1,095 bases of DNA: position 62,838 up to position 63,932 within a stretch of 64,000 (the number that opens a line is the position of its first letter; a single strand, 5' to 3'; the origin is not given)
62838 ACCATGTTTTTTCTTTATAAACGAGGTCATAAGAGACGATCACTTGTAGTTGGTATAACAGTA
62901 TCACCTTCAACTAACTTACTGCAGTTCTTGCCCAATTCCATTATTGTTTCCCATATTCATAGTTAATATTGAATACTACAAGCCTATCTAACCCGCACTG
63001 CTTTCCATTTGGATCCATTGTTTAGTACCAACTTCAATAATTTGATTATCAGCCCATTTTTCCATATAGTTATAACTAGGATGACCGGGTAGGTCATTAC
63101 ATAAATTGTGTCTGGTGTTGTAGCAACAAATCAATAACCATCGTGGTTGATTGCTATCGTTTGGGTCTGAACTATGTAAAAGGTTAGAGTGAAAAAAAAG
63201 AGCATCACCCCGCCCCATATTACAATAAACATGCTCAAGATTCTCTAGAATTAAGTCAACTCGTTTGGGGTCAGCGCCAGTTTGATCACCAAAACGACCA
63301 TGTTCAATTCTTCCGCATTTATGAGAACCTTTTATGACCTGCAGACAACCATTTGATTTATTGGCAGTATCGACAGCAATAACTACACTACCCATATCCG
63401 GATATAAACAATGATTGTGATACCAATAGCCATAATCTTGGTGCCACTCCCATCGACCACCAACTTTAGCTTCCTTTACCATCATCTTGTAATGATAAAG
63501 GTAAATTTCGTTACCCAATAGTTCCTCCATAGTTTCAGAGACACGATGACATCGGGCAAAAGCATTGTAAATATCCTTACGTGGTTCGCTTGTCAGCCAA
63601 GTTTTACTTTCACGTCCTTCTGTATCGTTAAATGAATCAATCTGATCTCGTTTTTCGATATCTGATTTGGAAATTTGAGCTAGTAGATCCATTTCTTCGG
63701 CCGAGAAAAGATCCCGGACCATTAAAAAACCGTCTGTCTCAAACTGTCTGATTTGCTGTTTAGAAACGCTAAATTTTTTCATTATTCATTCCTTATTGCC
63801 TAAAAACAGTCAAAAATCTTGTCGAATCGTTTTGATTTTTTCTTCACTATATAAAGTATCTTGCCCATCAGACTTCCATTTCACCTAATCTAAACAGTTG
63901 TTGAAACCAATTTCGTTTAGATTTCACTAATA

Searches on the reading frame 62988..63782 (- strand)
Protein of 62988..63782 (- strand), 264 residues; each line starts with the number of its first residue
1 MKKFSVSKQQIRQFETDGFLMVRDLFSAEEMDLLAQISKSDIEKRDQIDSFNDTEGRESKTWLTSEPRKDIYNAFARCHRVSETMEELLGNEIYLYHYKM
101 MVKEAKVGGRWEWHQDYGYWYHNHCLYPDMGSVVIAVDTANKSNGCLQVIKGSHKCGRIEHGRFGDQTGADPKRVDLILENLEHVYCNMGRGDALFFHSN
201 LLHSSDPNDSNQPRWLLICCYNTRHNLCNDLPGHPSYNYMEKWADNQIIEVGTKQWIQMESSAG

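Call 31: search_protein_families(library=pfam, proteins=[window:62988-63782:-], max_evalue=0.000001)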
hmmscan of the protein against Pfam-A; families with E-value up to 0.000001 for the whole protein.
window:62988-63782:- (264 aa): 1 family
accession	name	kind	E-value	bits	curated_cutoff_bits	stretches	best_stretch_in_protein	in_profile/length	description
PF05721.19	PhyH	-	5.1e-35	122.1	22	1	14-214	1-211/213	Phytanoyl-CoA dioxygenase (PhyH)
